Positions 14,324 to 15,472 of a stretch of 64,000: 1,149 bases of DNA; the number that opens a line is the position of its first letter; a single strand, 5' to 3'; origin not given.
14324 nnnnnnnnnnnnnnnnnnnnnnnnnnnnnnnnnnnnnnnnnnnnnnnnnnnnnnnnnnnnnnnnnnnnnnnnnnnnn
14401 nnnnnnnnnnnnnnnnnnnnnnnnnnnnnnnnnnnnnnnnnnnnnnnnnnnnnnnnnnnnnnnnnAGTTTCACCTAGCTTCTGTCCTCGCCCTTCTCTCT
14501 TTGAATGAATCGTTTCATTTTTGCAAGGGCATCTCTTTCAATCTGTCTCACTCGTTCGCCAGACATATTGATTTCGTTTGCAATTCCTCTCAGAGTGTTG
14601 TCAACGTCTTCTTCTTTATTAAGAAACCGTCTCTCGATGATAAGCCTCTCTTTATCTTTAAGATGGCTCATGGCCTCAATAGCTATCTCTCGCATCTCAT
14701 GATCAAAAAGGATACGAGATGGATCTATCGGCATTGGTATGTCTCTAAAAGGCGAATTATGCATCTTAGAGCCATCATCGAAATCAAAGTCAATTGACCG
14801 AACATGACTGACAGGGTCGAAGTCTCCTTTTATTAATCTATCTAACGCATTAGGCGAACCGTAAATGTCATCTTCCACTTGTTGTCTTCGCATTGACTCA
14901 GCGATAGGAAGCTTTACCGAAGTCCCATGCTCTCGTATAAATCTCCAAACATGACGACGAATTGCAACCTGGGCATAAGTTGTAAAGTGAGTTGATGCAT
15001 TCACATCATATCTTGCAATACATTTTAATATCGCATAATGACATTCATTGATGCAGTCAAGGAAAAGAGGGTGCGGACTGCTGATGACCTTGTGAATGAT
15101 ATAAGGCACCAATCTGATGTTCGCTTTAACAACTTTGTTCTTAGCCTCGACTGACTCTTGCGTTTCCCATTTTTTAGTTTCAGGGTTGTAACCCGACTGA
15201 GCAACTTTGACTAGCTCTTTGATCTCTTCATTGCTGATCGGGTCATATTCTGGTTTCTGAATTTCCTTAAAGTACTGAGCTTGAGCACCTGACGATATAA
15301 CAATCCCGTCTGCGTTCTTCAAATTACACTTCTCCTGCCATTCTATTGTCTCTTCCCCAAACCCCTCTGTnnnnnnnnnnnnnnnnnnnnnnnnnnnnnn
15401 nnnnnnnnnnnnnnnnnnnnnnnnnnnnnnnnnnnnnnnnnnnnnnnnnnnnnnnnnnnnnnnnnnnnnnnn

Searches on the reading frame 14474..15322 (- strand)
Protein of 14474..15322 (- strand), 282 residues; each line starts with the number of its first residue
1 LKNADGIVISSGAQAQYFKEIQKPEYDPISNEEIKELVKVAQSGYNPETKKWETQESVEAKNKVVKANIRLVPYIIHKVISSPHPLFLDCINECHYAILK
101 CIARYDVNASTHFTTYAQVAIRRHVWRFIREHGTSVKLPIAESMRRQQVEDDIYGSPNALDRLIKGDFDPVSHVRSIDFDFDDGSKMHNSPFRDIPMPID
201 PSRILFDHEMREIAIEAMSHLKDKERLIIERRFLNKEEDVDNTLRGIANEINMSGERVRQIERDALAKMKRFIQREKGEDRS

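Call 3: search_protein_families(library=pfam, proteins=[window:14474-15322:-], max_evalue=0.01)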
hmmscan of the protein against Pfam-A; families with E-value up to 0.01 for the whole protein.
window:14474-15322:- (282 aa): 2 families
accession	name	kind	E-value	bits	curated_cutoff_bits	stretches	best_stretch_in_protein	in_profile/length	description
PF04545.22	Sigma70_r4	-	1.5e-12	47.2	24.1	1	217-270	1-49/50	Sigma-70, region 4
PF04542.20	Sigma70_r2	-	0.00011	22.3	24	1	65-132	2-68/71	Sigma-70 region 2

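Call 4: search_protein_families(library=phrogs, proteins=[window:14474-15322:-], max_evalue=0.01)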
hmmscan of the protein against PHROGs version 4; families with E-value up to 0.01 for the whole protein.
window:14474-15322:- (282 aa): 3 families
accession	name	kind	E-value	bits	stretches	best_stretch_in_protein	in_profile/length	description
phrog_351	-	transcription regulation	4.3e-33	116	1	21-278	477-731/928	RNA polymerase sigma factor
phrog_36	-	transcription regulation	3.4e-07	31.1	1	203-277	122-191/220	transcriptional regulator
phrog_248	-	transcription regulation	3.8e-05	24.8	1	209-268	78-132/161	transcriptional activator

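Call 11: search_dna_similar(query=window:14474-15322:-, collection=phages, mode=protein, max_evalue=0.001, max_rows=30)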
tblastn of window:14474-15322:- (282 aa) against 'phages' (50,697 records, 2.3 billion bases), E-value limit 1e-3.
Records with a match: 77; places in all: 85; records where one place covers at least 80% of the query: 41.
Best place of each record, by identity: <60% 77.
By first word of the organism name: Bacillus 46; Bacteriophage 14; Klebsiella 4; Acinetobacter 2; Enterococcus 2; Vibrio 2; Salmonella 1; Staphylococcus 1; Microcystis 1; Xanthomonas 1; and 3 more.
By host as written in the record: - 18; Bacillus cereus 7; Bacillus megaterium 6; Bacillus subtilis BEST7003 6; Bacillus subtilis KACC 17797 3; Bacillus subtilis 3; Bacillus anthracis Sterne 2; Bacillus sp. 2; and 22 more.
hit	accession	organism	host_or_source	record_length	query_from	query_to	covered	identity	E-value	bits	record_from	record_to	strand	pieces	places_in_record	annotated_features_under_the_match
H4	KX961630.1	Bacillus phage QCM8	-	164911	29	276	88%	28.8%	1e-6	56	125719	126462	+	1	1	RNA polymerase sigma 28 subunit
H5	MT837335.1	Bacteriophage sp.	human fecal samples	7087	3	270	95%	26.3%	4e-14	78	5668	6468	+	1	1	record has no annotation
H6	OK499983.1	Bacillus phage vB_BanH_McCartney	Bacillus anthracis Sterne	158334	29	276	88%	28.0%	4e-6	54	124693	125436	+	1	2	putative RNA polymerase sigma 28 subunit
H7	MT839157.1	Bacteriophage sp.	human fecal samples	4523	3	270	95%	25.5%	1e-11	71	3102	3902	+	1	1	record has no annotation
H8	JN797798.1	Bacillus phage BCU4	Bacillus cereus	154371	29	276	88%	27.2%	4e-7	57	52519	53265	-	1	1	putative RNA polymerase sigma 28 subunit SigF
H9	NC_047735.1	Bacillus phage BCU4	Bacillus cereus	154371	29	276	88%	27.2%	4e-7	57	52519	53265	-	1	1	putative RNA polymerase sigma 28 subunit SigF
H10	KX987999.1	Bacillus phage BCP12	Bacillus cereus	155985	29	276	88%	27.2%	4e-7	57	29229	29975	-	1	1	RNA polymerase sporulation specific sigma factor SigF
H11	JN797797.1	Bacillus phage BCP78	Bacillus cereus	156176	29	276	88%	27.2%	4e-7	57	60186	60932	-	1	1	putative RNA polymerase sigma 28 subunit SigF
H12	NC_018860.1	Bacillus phage BCP78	Bacillus cereus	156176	29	276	88%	27.2%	4e-7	57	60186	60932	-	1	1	RNA polymerase sigma factor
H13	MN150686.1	Bacillus phage BC-T25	Bacillus sp.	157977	29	276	88%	26.9%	2e-6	55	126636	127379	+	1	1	putative RNA polymerase sigma 28 subunit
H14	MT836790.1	Bacteriophage sp.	human fecal samples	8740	1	270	96%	24.7%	7e-13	74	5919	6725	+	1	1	record has no annotation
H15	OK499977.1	Bacillus phage vB_BanH_Emiliahah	Bacillus anthracis Sterne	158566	29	276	88%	26.9%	2e-6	55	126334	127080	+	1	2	RNA polymerase sigma 28 subunit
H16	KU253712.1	Bacillus phage Eldridge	Bacillus megaterium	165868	21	270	89%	26.3%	8e-9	62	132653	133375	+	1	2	sporulation sigma factor SigF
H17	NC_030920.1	Bacillus phage Eldridge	Bacillus megaterium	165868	21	270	89%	26.3%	8e-9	62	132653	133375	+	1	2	RNA polymerase sigma factor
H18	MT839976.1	Bacteriophage sp.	human fecal samples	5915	17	270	90%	25.6%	4e-14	78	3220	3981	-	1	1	record has no annotation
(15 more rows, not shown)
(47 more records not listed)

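Call 23: search_protein_families(library=ncbifam, proteins=[window:14474-15322:-], max_evalue=0.01)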
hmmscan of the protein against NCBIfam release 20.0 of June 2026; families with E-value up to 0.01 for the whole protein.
window:14474-15322:- (282 aa): 43 families (the best 25 are shown)
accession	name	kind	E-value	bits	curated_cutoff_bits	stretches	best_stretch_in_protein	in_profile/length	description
TIGR02394.1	rpoS_proteo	equivalog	5.7e-24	85.1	378.7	2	198-276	200-277/285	RNA polymerase sigma factor RpoS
NF004207.0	PRK05657.1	equivalog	7.2e-22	78.1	394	2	174-276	219-320/329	RNA polymerase sigma factor RpoS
TIGR02997.1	Sig70-cyanoRpoD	subfamily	1.1e-21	77.4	384.5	2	40-141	55-155/298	RNA polymerase sigma factor, RpoD/SigA family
TIGR02393.1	RpoD_Cterm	equivalog_domain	2.4e-18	66.6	354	2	60-140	1-80/238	RNA polymerase sigma factor RpoD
NF005693.0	PRK07500.1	equivalog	6.1e-18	65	315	2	210-277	217-281/289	RNA polymerase factor sigma-32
TIGR02392.1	rpoH_proteo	equivalog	1.7e-17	64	323.1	2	214-274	212-269/270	RNA polymerase sigma factor RpoH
NF041931.2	MzaA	equivalog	2.3e-17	63.1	800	1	32-271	446-703/726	MZA anti-phage system associated sigma-70 family RNA polymerase sigma factor MzaA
NF005143.0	PRK06596.1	subfamily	3.4e-17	62.8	241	2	211-275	221-283/285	RNA polymerase factor sigma-32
NF005642.0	PRK07405.1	subfamily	4.5e-17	62.2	524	2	51-141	74-163/318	RNA polymerase sigma factor SigD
TIGR02937.1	sigma70-ECF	superfamily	4.8e-16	58.8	42.9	1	60-271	2-163/165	sigma-70 family RNA polymerase sigma factor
NF004562.0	PRK05901.1-4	equivalog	1.1e-15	57.2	779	2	54-140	311-396/571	RNA polymerase sigma factor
NF004615.0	PRK05949.1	subfamily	2.3e-15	56.4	530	2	53-141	85-172/327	RNA polymerase sigma factor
NF005920.0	PRK07921.1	subfamily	3e-15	56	464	2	55-140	86-170/328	RNA polymerase sigma factor SigB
NF006666.0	PRK09210.1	equivalog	4.6e-15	55.8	572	2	54-140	127-212/370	RNA polymerase sigma factor RpoD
NF004208.0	PRK05658.1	equivalog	4.7e-15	55.6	555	2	54-140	387-472/631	RNA polymerase sigma factor RpoD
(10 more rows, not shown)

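Call 29: find_related_loci(query=window:14474-15322:-, collection=viral_contigs, flank=10000)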
Query window:14474-15322:- (282 aa) in viral_contigs; peptide patterns used: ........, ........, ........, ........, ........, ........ (x = any residue, [..] = any of these).
12 stretches matched a pattern, but none encodes a relative of the query by tblastn (E <= 1e-3).

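Call 31: find_homologous_proteins(query=window:14474-15322:-, max_evalue=0.00001)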
Query window:14474-15322:- (282 aa): 16 proteins with E <= 0.00001 among 401 candidates.
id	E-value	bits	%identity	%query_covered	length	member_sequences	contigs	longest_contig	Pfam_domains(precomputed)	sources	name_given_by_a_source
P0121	5.4e-185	631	100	100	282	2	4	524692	PF04545.23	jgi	-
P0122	4.9e-100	353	58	95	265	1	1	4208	PF04545.23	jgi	jgi:RNA polymerase sigma factor (sigma-70 family)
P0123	6.1e-93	329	55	95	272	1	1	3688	PF04545.23,PF04542.21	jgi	jgi:RNA polymerase nonessential primary-like sigma factor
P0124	9.9e-87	309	53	96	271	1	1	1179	PF04545.23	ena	-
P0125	5.4e-84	300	50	99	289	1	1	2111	PF04545.23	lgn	-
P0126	3.1e-74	268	48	94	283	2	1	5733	PF04545.23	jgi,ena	-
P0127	4.1e-73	264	47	94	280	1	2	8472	PF04545.23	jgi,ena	jgi:RNA polymerase sigma factor (sigma-70 family)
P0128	3.5e-70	255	45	94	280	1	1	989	PF04545.23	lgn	-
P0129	7.4e-70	254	45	94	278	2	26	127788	PF04545.23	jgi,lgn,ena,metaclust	jgi:RNA polymerase sigma factor (sigma-70 family)|metaclust:\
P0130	4.1e-8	51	27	88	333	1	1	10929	PF04545.23,PF00140.26,PF04542.21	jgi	jgi:RNA polymerase sigma-32 factor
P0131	5.2e-8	51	27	78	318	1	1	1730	PF04545.23,PF00140.26,PF04542.21,PF04539.23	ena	-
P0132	8.8e-8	50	28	74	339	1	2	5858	PF04545.23,PF00140.26,PF04542.21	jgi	jgi:RNA polymerase sigma-32 factor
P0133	8.1e-7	47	24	82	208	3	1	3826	PF04545.23,PF04542.21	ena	-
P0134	1.9e-6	46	27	76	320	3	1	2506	PF04545.23,PF00140.26,PF04542.21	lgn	-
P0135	2.6e-6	45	28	74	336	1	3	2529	PF04545.23,PF00140.26,PF04542.21,PF04539.23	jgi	jgi:RNA polymerase sigma-32 factor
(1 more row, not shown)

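Call 32: find_encoding_contigs(protein=P0129, flank=10000, max_places=4)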
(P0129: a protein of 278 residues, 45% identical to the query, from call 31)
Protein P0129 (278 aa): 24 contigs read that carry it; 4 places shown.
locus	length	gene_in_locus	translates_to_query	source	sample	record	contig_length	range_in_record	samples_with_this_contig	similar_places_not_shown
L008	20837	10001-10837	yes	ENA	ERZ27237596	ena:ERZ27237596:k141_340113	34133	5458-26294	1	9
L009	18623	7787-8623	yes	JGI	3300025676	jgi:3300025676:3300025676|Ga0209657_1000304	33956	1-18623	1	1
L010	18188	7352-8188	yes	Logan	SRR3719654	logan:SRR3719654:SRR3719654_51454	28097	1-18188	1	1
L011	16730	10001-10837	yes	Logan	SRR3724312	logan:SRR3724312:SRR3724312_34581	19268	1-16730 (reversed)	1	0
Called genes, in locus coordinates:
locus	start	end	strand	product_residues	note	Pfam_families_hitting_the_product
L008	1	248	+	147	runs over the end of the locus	-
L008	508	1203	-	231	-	PF13384:HTH_23 (weak)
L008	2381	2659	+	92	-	-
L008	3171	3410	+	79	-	-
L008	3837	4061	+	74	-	-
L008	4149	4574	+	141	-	-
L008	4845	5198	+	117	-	-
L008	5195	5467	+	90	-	-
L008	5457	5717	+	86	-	-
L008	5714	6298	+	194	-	-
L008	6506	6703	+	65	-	-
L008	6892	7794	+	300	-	PF03851:UvdE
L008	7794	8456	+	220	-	PF04127:DFP (weak)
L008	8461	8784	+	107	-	-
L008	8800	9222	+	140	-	-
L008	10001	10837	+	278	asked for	PF04545:Sigma70_r4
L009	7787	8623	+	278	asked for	PF04545:Sigma70_r4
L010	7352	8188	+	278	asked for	PF04545:Sigma70_r4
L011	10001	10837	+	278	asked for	PF04545:Sigma70_r4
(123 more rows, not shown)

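Call 33: find_encoding_contigs(protein=P0127, flank=10000, max_places=2)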
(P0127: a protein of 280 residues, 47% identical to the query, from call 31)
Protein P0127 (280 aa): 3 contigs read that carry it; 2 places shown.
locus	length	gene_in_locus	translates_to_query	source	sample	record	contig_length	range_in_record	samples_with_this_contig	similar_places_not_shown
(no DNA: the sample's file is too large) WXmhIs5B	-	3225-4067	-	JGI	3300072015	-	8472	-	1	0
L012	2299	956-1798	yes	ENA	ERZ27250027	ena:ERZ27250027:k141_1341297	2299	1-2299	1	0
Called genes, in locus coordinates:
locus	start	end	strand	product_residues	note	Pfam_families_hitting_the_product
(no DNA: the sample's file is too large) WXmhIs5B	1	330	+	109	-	?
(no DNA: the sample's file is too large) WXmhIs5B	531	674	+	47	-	-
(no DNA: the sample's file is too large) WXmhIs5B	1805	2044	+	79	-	-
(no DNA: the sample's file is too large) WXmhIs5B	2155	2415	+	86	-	-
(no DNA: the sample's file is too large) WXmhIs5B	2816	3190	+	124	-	PF01981:PTH2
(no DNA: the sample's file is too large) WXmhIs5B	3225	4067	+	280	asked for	PF04545:Sigma70_r4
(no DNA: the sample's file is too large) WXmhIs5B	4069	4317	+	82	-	-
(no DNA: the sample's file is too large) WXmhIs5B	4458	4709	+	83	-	-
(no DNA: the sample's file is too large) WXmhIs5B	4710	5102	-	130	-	-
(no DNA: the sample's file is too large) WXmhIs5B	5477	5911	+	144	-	PF00710:Asparaginase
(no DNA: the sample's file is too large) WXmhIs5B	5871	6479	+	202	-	PF09414:RNA_ligase (weak)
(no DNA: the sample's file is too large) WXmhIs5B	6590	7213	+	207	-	PF13328:HD_4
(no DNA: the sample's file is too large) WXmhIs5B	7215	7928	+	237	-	-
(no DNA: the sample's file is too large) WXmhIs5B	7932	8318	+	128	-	-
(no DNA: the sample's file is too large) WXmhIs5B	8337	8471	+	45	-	?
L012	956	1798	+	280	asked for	PF04545:Sigma70_r4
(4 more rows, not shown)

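Call 34: find_encoding_contigs(protein=P0126, flank=10000, max_places=2)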
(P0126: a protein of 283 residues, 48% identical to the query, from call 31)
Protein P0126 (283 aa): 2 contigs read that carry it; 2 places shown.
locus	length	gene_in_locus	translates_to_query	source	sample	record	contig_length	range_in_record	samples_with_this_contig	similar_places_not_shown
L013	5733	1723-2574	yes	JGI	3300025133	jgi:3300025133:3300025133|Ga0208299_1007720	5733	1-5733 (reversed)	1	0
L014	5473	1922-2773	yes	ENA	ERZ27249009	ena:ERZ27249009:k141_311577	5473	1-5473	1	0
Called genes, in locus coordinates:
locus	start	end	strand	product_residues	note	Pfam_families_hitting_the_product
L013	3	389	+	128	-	?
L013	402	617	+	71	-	-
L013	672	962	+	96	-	-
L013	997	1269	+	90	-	-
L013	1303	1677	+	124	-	PF01981:PTH2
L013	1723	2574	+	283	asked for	PF04545:Sigma70_r4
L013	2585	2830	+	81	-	-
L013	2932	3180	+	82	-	-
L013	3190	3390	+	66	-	PF01809:YidD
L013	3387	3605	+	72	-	-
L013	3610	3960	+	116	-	-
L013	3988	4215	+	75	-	-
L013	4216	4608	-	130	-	-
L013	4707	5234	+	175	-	PF00710:Asparaginase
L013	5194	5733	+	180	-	?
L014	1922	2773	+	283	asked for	PF04545:Sigma70_r4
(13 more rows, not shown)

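Call 36: find_encoding_contigs(protein=P0122, flank=10000, max_places=2)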
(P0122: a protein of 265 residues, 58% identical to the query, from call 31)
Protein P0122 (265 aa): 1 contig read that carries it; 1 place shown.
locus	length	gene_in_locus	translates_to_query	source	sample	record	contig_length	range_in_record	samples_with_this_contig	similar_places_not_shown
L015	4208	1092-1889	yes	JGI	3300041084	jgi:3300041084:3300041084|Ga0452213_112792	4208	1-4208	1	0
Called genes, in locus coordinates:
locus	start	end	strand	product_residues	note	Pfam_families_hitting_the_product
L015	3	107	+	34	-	?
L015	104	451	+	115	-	-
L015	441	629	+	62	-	-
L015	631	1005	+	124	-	PF01981:PTH2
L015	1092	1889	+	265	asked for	PF04545:Sigma70_r4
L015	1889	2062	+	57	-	-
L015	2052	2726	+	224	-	PF01966:HD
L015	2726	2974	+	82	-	-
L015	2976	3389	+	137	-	-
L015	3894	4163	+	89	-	-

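Call 37: find_encoding_contigs(protein=P0123, flank=10000, max_places=2)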
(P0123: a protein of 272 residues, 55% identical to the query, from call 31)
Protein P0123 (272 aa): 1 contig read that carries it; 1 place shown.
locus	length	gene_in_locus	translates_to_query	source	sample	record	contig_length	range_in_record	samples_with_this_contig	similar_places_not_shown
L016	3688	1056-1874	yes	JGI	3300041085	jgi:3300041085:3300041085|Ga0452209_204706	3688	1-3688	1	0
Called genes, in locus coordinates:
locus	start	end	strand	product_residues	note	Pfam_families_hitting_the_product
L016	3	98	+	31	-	?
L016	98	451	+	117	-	-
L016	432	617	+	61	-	-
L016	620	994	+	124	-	PF01981:PTH2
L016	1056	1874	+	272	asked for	PF04542:Sigma70_r2 (weak), PF04545:Sigma70_r4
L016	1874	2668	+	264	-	PF01343:Peptidase_S49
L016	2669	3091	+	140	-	PF01467:CTP_transf_like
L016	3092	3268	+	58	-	-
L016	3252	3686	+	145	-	?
